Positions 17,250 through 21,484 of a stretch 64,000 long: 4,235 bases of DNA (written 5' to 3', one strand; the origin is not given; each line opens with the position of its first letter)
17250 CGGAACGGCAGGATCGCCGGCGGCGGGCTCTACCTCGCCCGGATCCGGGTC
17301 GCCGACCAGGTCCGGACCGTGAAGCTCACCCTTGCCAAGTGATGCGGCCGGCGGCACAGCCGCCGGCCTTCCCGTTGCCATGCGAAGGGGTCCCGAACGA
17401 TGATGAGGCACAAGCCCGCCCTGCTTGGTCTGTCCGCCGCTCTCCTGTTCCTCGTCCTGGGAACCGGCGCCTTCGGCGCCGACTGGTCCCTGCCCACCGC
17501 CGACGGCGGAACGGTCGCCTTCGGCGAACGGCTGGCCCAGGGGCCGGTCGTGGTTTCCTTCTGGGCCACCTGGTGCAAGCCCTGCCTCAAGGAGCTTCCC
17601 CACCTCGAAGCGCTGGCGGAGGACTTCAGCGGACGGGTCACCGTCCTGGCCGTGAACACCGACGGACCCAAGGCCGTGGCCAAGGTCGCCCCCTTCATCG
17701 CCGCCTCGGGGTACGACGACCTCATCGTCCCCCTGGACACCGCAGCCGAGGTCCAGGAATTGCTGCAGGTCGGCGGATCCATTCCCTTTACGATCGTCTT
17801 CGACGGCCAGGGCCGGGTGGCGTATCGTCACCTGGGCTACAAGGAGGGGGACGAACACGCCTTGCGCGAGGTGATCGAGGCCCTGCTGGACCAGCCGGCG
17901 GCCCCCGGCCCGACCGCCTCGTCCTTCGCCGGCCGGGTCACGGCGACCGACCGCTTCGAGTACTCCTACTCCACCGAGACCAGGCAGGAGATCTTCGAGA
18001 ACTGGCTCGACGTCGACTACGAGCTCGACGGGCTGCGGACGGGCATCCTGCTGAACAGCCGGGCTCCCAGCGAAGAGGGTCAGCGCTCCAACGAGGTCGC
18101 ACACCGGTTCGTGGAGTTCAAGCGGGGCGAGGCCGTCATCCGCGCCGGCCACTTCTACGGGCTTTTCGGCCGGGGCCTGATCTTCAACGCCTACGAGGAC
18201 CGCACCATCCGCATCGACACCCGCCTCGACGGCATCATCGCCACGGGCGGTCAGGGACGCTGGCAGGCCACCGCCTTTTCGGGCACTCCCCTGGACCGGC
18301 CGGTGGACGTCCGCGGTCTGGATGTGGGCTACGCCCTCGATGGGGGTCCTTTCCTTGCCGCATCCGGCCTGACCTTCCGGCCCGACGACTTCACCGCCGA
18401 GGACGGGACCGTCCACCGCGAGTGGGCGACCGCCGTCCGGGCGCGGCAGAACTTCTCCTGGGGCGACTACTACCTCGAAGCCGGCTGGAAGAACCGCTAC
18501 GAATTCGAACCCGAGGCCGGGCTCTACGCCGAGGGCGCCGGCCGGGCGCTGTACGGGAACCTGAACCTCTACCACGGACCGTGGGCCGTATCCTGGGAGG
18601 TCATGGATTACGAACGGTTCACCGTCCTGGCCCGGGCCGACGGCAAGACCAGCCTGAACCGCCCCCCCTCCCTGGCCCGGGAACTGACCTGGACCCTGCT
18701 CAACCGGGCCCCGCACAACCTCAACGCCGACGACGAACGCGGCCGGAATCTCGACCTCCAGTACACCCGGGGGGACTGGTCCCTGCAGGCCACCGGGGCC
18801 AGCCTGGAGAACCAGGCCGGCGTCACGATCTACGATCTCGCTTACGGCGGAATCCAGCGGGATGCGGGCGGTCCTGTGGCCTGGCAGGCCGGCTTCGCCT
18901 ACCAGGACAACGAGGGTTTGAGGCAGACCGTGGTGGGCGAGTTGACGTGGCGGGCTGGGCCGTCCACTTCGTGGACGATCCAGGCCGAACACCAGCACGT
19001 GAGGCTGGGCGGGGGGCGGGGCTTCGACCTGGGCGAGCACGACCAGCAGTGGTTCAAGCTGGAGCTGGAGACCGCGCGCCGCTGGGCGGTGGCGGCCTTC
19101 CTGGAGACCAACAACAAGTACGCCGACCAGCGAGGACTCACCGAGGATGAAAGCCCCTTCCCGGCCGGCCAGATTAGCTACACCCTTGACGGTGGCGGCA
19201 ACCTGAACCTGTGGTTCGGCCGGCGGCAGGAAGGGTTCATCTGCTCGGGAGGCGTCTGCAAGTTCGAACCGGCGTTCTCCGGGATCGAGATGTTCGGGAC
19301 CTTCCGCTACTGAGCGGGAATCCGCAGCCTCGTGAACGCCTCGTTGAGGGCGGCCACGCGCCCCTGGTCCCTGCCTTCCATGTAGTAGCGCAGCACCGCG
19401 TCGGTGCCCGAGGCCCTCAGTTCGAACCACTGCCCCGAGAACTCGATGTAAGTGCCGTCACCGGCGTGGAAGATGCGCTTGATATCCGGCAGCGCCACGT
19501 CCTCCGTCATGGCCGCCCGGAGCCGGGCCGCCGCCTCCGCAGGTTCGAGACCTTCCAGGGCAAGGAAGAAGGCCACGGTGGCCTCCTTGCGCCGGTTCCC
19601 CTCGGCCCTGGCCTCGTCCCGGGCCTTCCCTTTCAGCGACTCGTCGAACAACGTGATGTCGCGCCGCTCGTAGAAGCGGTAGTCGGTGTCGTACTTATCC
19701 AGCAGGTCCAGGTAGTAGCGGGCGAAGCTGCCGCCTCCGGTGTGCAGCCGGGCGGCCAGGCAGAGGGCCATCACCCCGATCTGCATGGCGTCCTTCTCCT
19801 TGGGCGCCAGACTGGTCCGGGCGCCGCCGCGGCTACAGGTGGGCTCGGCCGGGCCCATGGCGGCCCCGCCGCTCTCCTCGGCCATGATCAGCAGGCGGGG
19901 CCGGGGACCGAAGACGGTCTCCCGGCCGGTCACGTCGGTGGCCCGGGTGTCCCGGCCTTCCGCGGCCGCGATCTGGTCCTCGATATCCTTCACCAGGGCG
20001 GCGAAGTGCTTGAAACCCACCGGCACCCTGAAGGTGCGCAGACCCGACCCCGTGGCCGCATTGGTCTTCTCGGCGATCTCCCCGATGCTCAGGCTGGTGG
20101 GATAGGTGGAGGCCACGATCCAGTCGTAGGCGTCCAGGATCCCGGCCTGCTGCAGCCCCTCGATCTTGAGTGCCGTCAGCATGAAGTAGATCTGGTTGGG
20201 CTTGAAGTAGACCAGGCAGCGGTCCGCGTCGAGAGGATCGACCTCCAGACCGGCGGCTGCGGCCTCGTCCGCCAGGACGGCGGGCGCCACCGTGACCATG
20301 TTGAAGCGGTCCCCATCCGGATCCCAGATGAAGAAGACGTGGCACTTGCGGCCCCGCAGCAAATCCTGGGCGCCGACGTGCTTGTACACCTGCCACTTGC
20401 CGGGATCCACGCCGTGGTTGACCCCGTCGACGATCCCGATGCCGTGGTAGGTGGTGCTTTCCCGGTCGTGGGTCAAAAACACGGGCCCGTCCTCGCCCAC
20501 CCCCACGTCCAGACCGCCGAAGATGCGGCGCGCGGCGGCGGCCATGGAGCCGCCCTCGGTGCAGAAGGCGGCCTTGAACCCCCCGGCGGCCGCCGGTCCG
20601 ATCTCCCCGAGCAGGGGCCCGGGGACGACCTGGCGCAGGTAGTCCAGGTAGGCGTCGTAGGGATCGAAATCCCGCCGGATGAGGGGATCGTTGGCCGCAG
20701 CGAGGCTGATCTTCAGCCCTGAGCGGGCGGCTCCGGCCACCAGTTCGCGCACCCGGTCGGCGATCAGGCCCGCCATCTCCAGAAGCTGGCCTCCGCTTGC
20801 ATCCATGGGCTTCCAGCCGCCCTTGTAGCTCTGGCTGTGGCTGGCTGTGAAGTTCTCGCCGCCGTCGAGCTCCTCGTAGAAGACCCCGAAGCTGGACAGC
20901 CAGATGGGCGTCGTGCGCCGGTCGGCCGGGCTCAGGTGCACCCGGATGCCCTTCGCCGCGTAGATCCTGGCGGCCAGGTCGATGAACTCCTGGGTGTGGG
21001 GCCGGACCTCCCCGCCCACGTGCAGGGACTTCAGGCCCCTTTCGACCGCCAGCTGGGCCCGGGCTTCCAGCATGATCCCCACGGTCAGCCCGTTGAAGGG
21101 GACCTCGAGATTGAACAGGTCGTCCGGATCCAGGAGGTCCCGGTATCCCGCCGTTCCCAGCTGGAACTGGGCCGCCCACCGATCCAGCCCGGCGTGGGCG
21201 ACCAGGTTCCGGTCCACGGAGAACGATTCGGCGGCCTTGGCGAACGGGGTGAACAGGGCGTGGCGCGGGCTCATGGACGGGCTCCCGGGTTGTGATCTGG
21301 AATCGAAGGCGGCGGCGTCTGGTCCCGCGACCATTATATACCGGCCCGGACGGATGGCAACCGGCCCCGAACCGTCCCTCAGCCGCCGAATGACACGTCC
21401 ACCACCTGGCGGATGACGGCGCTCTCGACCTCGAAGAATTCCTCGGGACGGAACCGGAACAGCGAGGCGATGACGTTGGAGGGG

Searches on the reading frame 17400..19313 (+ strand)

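Call 57: search_protein_families(library=pfam, proteins=[window:17400-19313:+], max_evalue=0.001)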
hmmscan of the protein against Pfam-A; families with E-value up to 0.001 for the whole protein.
window:17400-19313:+ (637 aa): 5 families
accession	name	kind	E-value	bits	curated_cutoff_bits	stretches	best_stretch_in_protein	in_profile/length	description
PF19494.5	DUF6029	-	4.4e-36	125.1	27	2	198-456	55-331/538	Family of unknown function (DUF6029)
PF00578.27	AhpC-TSA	-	4.5e-14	52.9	26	1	27-142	6-123/124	AhpC/TSA family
PF08534.16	Redoxin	-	2.1e-13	50.7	26.6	1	30-158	10-147/148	Redoxin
PF00085.26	Thioredoxin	-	3.4e-09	37.1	23.5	1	41-95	10-66/103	Thioredoxin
PF13905.12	Thioredoxin_8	-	3.4e-07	31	27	1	49-140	3-94/94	Thioredoxin-like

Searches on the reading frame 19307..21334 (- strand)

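Call 58: search_protein_families(library=pfam, proteins=[window:19307-21334:-], max_evalue=0.001)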
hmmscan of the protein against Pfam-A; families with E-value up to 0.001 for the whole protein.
window:19307-21334:- (675 aa): 2 families
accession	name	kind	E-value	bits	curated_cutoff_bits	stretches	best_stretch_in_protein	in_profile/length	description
PF02878.22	PGM_PMM_I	-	6.8e-07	29.5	22.5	1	97-186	35-121/138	Phosphoglucomutase/phosphomannomutase, alpha/beta/alpha domain I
PF00408.26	PGM_PMM_IV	-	1.5e-06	28.6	23.1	1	616-668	23-66/68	Phosphoglucomutase/phosphomannomutase, C-terminal domain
